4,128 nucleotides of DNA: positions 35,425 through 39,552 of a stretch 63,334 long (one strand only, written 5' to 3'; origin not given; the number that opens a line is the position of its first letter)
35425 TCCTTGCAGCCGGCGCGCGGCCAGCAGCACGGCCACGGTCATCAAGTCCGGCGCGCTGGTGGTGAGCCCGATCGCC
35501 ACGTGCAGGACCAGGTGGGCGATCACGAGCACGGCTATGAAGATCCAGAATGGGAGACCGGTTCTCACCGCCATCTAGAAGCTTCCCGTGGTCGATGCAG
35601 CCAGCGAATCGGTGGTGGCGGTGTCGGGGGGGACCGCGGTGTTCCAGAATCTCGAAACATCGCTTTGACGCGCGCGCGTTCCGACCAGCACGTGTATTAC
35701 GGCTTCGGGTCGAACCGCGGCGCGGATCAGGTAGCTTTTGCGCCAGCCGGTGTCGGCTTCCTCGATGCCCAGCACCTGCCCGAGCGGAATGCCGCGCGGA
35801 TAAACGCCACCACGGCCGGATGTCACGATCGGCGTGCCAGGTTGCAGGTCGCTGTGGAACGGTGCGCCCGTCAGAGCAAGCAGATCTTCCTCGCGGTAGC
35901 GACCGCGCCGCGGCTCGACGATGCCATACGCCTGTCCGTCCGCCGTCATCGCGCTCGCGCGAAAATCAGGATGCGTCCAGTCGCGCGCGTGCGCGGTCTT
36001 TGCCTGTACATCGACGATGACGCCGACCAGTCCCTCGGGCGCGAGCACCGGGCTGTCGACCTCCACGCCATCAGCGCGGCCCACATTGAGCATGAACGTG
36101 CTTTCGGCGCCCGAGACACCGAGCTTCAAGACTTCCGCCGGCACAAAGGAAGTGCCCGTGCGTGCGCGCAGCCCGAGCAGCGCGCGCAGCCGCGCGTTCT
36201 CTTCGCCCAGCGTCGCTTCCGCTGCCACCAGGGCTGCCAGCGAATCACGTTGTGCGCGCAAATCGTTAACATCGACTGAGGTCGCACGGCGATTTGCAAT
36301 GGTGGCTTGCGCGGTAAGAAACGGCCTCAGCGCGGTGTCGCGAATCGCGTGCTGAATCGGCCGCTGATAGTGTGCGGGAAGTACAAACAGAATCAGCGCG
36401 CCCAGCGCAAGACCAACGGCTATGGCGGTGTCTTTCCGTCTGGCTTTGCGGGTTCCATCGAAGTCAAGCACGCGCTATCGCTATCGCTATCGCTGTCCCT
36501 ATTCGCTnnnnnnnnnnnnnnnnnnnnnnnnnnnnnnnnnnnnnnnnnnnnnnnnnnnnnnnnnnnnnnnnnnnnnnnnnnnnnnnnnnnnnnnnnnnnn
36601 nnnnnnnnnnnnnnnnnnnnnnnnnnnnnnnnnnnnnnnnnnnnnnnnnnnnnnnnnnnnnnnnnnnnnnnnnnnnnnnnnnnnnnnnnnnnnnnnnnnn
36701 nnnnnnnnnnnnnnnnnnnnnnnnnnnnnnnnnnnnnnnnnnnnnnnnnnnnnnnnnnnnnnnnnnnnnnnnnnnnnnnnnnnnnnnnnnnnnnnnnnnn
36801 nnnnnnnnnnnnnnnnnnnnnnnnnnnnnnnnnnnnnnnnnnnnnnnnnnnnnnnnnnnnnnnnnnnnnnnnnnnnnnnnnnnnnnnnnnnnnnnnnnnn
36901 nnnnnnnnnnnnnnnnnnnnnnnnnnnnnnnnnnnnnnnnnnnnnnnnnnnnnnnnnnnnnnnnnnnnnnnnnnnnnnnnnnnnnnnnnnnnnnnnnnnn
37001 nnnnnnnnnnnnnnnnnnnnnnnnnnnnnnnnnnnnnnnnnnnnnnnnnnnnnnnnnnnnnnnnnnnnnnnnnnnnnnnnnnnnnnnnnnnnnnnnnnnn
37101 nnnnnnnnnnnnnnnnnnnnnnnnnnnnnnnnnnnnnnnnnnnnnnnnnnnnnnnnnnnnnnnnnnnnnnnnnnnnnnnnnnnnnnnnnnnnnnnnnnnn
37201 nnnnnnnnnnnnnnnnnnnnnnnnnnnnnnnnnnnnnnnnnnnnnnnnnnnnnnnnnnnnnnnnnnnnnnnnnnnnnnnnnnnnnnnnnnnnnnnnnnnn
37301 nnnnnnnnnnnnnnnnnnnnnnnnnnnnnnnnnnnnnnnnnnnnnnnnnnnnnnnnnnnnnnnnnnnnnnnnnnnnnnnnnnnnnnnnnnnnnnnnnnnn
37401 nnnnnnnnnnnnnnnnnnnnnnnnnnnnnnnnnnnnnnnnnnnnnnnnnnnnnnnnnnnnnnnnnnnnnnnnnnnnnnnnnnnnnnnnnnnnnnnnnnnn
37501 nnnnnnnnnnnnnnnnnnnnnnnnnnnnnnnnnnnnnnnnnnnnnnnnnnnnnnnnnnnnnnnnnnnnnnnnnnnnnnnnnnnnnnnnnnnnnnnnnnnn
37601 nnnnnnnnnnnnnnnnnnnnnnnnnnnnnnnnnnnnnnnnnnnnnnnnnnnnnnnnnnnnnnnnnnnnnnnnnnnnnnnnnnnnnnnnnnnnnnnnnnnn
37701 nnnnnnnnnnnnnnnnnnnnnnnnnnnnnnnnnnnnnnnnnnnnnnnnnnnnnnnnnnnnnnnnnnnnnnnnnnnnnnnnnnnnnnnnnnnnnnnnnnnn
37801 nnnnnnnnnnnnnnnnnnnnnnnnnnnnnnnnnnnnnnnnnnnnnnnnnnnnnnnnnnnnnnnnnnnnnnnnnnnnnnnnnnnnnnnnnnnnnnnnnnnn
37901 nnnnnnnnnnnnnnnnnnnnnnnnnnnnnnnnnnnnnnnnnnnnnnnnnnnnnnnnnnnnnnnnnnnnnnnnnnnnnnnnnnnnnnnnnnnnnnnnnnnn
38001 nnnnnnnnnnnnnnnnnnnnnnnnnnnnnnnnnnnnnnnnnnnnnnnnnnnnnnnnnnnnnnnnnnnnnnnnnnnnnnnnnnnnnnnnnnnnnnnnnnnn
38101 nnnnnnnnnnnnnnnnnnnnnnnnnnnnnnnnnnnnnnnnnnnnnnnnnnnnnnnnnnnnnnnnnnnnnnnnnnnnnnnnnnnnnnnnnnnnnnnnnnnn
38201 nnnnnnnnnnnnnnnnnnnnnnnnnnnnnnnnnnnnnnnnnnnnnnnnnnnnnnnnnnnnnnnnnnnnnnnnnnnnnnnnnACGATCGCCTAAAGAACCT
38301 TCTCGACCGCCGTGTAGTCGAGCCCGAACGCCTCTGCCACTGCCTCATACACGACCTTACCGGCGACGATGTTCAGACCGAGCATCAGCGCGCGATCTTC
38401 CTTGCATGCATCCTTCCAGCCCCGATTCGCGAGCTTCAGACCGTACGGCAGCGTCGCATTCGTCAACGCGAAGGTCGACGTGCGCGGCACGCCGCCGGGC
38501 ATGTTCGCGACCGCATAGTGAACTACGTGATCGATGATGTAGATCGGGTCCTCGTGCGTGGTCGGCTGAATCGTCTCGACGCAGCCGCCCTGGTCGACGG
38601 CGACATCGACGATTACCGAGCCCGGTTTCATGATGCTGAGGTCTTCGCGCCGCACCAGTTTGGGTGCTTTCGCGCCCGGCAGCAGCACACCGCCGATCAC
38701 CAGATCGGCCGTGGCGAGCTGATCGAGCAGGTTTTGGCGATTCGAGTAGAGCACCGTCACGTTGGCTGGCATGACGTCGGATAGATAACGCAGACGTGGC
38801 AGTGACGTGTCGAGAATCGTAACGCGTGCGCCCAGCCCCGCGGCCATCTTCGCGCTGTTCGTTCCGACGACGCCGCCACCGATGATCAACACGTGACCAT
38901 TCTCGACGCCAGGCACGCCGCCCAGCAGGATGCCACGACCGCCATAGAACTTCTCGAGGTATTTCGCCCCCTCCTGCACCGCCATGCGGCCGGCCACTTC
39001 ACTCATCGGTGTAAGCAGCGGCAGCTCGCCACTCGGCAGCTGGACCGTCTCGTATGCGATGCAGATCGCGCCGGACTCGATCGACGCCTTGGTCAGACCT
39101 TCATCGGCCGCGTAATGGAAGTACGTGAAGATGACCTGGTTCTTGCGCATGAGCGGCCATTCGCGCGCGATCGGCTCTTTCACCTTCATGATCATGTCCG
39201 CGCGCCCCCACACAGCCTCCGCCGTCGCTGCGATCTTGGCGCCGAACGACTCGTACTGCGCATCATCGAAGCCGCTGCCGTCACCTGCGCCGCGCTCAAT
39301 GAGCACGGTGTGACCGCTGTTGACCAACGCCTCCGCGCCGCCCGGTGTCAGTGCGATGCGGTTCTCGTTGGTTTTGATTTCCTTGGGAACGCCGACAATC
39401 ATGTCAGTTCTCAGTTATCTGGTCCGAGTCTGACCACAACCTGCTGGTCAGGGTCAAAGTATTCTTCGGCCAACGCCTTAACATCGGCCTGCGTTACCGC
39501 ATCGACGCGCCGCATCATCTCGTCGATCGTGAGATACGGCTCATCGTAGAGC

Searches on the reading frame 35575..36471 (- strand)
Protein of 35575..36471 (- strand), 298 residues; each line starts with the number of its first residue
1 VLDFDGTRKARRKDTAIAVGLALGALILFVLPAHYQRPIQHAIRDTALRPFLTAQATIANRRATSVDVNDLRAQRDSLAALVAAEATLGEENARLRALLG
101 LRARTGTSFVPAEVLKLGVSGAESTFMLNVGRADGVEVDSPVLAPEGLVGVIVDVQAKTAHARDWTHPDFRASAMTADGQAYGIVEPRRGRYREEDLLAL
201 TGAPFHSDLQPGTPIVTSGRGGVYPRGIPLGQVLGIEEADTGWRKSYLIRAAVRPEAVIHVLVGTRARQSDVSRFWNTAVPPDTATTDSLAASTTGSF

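Call 80: search_protein_families(library=pfam, proteins=[window:35575-36471:-], max_evalue=0.0001)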
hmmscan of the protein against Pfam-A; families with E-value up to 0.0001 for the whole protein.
window:35575-36471:- (298 aa): 1 family
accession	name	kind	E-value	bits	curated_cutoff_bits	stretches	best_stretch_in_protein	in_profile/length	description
PF04085.20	MreC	-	4.8e-28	98.2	28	1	120-263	7-145/147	Rod shape-determining protein MreC, barrel core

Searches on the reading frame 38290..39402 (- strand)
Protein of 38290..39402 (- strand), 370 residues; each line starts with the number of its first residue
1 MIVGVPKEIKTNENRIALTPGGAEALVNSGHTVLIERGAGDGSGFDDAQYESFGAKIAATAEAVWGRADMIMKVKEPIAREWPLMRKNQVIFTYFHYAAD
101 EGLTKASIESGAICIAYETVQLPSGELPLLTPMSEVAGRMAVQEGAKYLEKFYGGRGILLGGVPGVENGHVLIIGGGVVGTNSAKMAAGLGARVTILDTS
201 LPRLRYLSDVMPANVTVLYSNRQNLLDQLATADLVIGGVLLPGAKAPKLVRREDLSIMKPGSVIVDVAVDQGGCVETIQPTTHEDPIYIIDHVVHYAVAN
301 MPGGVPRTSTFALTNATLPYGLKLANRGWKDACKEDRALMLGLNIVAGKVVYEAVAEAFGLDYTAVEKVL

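Call 80: search_protein_families(library=pfam, proteins=[window:38290-39402:-], max_evalue=0.0001)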
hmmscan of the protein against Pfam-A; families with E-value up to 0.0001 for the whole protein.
window:38290-39402:- (370 aa): 3 families
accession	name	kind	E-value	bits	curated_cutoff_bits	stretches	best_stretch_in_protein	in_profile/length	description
PF01262.27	AlaDh_PNT_C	-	8.1e-87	290.6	23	1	141-352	1-213/214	Alanine dehydrogenase/PNT, C-terminal domain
PF05222.21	AlaDh_PNT_N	-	3.1e-46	157.4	30.4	1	4-137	1-136/136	Alanine dehydrogenase/PNT, N-terminal domain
PF02826.25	2-Hacid_dh_C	-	1.3e-06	28.3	25.1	1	166-268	34-127/178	D-isomer specific 2-hydroxyacid dehydrogenase, NAD binding domain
